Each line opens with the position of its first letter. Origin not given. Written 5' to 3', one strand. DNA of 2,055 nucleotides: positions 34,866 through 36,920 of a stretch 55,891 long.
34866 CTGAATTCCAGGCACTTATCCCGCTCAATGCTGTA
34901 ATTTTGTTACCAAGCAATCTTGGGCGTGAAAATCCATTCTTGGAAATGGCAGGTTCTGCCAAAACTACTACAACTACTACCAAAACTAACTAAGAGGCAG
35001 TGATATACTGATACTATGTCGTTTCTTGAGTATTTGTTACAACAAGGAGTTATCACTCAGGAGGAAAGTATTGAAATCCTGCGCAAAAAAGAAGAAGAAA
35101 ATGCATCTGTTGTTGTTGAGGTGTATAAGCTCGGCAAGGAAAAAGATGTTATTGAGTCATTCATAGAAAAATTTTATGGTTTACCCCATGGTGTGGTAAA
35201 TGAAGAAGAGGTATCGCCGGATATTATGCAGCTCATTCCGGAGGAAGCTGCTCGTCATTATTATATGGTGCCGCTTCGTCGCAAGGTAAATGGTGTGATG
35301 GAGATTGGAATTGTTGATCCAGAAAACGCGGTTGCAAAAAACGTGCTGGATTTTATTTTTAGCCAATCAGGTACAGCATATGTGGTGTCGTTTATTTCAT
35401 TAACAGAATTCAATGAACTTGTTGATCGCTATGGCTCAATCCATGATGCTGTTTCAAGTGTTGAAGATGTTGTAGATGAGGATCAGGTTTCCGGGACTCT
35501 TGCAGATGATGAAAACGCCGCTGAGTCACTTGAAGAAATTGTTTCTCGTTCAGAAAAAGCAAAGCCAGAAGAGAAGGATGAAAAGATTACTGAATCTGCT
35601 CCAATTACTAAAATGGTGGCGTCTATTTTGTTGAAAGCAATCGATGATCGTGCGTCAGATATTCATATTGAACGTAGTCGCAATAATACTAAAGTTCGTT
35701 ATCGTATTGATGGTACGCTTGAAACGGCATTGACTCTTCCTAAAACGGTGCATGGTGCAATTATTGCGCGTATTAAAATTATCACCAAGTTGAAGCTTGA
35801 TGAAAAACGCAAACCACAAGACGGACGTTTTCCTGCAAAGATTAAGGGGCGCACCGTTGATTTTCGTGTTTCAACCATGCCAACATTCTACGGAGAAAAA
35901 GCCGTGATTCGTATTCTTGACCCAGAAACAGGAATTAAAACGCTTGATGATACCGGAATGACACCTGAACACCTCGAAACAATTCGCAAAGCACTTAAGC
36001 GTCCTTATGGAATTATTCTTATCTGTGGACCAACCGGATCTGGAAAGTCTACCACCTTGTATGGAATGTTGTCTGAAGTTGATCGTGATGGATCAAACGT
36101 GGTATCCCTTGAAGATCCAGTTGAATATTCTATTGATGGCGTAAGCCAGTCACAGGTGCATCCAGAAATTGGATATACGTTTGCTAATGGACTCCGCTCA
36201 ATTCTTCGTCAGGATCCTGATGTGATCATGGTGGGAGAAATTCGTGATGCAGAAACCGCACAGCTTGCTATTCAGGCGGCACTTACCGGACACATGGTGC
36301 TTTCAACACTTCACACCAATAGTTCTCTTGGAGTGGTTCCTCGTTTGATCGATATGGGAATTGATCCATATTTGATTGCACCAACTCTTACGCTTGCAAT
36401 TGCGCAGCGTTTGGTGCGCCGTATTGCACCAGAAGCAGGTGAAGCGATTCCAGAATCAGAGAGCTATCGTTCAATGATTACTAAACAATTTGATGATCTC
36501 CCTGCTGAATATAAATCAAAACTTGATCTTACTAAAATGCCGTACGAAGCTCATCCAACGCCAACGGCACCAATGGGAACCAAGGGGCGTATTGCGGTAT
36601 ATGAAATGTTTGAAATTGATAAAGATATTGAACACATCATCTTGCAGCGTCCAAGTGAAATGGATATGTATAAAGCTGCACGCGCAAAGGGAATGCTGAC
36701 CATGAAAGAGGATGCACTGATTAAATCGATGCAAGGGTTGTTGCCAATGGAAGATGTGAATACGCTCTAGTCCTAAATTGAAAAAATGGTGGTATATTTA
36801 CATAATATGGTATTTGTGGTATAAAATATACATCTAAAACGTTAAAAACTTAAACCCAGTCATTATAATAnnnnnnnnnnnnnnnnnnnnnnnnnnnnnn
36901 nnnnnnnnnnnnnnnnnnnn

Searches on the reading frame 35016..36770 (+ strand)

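Call 60: search_protein_families(library=ncbifam, proteins=[window:35016-36770:+], max_evalue=1e-10)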
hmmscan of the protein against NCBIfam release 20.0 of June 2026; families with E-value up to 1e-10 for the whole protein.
window:35016-36770:+ (584 aa): 14 families
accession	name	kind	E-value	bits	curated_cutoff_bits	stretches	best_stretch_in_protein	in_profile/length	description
TIGR02533.1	type_II_gspE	equivalog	1.9e-146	488.6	630.25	1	165-581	78-482/486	type II secretion system ATPase GspE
TIGR02538.1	type_IV_pilB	equivalog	1.1e-143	479.8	675.65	1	4-582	3-559/564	type IV-A pilus assembly ATPase PilB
NF053534.1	T4PilAsmATPsTfpB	equivalog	5.9e-114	381.5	850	1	165-581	175-578/584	type IV pilus assembly ATPase TfpB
NF007755.0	PRK10436.1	equivalog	3.2e-112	375.5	617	1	172-582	63-456/465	type II secretion system protein GspE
NF041000.1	ATPase_ComGA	equivalog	1.3e-76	257.2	300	1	203-468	2-266/267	competence type IV pilus ATPase ComGA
TIGR01420.1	pilT_fam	subfamily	1.2e-48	166.2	319.1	1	202-447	3-242/343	PilT/PilU family type 4a pilus ATPase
TIGR02525.1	plasmid_TraJ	equivalog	3.3e-26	92.2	368.3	1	323-447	141-272/372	plasmid transfer ATPase TraJ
TIGR02524.1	dot_icm_DotB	equivalog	1.4e-21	77.2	463.3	1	323-446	126-258/358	Dot/Icm type IV secretion system ATPase DotB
NF058587.1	archaellum_moto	equivalog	2.5e-16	59.5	550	1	334-464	278-414/527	archaellum flagellar ATPase motor FlaI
TIGR03819.1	heli_sec_ATPase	hypoth_equivalog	9.1e-15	54.7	373.15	1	250-450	100-303/340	TadA family conjugal transfer-associated ATPase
NF010469.0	PRK13894.1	subfamily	4.9e-13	49.1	508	1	285-444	107-264/320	conjugal transfer ATPase TrbB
TIGR02782.1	TrbB_P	equivalog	6.8e-13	48.6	304.55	1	307-444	109-252/303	P-type conjugative transfer ATPase TrbB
NF010407.0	PRK13833.1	subfamily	7.3e-12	45.3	499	1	310-445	124-260/323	conjugal transfer protein TrbB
TIGR02788.1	VirB11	equivalog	4.7e-11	42.3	249.95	0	321-448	135-266/308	P-type DNA transfer ATPase VirB11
